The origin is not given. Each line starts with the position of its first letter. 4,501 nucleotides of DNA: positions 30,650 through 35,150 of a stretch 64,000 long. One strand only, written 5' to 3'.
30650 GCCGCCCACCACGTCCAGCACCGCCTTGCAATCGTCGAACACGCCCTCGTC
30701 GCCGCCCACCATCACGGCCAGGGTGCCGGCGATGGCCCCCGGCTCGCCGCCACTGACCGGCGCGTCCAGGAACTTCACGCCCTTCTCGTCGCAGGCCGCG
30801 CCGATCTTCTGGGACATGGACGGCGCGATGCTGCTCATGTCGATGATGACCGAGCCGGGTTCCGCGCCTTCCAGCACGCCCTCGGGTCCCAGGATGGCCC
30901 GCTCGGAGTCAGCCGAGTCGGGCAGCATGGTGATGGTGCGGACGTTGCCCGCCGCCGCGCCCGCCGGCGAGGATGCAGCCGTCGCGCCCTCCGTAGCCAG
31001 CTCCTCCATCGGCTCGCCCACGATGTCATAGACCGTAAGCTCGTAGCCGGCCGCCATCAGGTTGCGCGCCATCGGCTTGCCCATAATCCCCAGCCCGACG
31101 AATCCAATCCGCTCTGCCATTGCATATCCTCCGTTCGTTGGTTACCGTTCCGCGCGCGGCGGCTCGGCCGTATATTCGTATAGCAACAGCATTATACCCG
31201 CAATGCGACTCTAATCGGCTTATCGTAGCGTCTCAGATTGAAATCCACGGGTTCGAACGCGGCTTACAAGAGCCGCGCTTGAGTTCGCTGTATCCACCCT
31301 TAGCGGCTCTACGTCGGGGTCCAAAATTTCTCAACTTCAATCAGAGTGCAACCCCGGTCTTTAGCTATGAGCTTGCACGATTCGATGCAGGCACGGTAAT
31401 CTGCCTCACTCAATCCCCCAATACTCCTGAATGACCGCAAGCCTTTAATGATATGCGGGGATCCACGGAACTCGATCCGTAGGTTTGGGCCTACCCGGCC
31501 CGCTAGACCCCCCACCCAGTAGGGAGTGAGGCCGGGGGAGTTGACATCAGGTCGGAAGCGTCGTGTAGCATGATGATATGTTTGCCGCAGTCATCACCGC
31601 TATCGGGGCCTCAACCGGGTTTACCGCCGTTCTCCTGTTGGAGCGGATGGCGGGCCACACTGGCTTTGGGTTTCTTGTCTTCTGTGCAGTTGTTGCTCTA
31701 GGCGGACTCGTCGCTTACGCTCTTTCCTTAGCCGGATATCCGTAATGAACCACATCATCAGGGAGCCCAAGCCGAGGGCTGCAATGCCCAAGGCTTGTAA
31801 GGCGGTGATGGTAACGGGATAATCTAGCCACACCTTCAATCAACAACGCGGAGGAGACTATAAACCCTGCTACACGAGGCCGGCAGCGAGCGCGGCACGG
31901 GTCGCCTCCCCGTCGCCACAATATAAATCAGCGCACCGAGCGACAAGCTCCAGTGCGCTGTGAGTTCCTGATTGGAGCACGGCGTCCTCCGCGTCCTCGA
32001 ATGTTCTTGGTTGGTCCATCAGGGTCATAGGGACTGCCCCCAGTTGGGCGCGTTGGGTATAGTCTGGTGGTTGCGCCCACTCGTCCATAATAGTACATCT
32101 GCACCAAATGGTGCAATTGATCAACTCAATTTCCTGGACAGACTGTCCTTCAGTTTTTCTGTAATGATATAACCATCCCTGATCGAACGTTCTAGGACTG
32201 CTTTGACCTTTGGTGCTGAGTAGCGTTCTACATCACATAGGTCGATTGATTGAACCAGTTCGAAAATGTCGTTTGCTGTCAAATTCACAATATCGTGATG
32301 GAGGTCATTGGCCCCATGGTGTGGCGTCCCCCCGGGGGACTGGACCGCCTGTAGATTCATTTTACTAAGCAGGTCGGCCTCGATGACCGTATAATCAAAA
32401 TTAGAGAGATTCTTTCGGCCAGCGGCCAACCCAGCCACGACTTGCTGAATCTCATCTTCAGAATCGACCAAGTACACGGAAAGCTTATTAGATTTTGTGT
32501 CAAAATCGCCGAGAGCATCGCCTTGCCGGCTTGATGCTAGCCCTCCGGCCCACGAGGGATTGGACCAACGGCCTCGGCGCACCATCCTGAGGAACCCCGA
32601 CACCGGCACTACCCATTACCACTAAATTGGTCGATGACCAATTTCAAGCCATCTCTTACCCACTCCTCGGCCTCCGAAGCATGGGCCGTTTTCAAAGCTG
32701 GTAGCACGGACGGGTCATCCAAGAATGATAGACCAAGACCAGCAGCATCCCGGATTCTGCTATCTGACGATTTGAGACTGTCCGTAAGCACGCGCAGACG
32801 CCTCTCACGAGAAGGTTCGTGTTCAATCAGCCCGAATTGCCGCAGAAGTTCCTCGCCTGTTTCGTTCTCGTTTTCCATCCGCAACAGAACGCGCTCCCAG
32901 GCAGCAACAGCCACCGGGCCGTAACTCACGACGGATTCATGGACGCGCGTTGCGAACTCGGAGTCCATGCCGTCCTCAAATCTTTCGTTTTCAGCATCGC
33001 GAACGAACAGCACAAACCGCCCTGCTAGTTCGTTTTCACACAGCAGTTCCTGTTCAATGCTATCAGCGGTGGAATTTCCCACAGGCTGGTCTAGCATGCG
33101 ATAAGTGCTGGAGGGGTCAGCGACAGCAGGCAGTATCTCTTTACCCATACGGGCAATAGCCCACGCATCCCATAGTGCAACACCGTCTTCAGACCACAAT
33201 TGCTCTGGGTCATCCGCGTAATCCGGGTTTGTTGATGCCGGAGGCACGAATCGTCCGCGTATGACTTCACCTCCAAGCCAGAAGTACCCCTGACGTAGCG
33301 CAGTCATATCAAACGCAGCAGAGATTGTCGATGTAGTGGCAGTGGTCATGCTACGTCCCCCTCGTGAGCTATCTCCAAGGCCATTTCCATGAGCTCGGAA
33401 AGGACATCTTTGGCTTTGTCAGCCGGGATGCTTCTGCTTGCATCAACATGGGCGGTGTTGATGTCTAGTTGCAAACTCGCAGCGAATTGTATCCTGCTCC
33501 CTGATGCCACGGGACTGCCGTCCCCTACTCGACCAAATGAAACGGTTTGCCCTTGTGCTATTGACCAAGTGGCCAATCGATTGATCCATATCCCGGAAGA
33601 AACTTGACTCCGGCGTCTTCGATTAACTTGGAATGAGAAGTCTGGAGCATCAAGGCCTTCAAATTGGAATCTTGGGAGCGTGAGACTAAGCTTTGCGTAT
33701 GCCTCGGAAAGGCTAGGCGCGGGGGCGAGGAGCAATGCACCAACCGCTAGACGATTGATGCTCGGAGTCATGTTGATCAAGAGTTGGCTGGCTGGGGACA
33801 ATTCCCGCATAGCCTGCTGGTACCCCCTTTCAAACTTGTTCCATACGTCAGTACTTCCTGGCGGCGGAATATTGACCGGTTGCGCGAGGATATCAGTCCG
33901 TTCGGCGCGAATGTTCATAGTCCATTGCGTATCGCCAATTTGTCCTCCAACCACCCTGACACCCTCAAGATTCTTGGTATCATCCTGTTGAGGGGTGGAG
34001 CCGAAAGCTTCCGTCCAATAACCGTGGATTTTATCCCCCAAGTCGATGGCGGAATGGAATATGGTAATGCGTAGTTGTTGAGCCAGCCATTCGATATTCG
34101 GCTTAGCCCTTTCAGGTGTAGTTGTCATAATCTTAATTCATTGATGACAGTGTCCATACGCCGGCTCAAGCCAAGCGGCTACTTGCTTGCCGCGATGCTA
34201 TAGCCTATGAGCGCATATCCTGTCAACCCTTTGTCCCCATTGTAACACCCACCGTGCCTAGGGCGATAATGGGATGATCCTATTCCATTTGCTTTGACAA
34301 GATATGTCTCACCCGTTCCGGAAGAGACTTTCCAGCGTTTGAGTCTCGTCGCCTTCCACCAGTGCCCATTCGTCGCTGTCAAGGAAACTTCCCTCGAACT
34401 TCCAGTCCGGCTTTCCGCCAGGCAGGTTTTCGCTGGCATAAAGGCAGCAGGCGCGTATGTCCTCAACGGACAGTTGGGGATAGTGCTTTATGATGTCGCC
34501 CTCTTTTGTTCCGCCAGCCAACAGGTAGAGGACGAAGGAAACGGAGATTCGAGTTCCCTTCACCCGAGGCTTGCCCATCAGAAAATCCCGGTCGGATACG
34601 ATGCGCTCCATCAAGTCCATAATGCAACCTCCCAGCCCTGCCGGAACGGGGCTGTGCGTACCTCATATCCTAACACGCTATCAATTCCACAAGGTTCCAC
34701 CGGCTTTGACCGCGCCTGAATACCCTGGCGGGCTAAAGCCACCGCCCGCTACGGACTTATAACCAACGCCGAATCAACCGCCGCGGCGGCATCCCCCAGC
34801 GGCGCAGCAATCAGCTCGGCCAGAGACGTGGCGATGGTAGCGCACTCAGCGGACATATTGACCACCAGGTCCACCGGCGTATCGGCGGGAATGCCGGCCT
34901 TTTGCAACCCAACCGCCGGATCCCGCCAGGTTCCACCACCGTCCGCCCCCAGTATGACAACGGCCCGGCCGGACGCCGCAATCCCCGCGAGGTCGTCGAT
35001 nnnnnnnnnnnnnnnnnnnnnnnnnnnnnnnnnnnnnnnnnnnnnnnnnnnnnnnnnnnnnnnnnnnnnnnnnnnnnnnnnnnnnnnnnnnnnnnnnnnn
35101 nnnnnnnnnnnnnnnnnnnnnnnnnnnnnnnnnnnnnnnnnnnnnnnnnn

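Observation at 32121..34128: Translationally coupled 3-gene cassette of unrecognisable proteins in a low-GC islet: candidate undescribed conflict/defence system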

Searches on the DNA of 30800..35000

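Call 93: search_rna_families(source=window, start=30800, end=35000, threshold=evalue, max_evalue=1)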
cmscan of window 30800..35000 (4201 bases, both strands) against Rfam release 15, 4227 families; matches with E-value up to 1: 1.
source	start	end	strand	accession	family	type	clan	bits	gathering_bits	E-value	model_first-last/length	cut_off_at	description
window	31338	31417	+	RF01880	Xist_exon1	Gene; lncRNA;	-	16.3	50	0.39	1-85/85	no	X-chromosome inactivation gene exon 1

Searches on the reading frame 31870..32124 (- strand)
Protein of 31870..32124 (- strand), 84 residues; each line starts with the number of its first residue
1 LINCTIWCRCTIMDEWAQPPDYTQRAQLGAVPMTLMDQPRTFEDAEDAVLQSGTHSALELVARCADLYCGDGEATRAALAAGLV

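Call 3: search_protein_families(library=pfam, proteins=[window:31870-32124:-], max_evalue=1)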
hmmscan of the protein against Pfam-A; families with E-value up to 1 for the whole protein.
window:31870-32124:- (84 aa): 0 families

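Call 4: search_protein_families(library=padloc, proteins=[window:31870-32124:-], max_evalue=1)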
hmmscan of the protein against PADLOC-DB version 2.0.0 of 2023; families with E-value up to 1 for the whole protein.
window:31870-32124:- (84 aa): 0 families

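Call 5: search_protein_families(library=ncbifam, proteins=[window:31870-32124:-], max_evalue=1)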
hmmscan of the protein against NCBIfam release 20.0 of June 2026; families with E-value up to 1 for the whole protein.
window:31870-32124:- (84 aa): 0 families
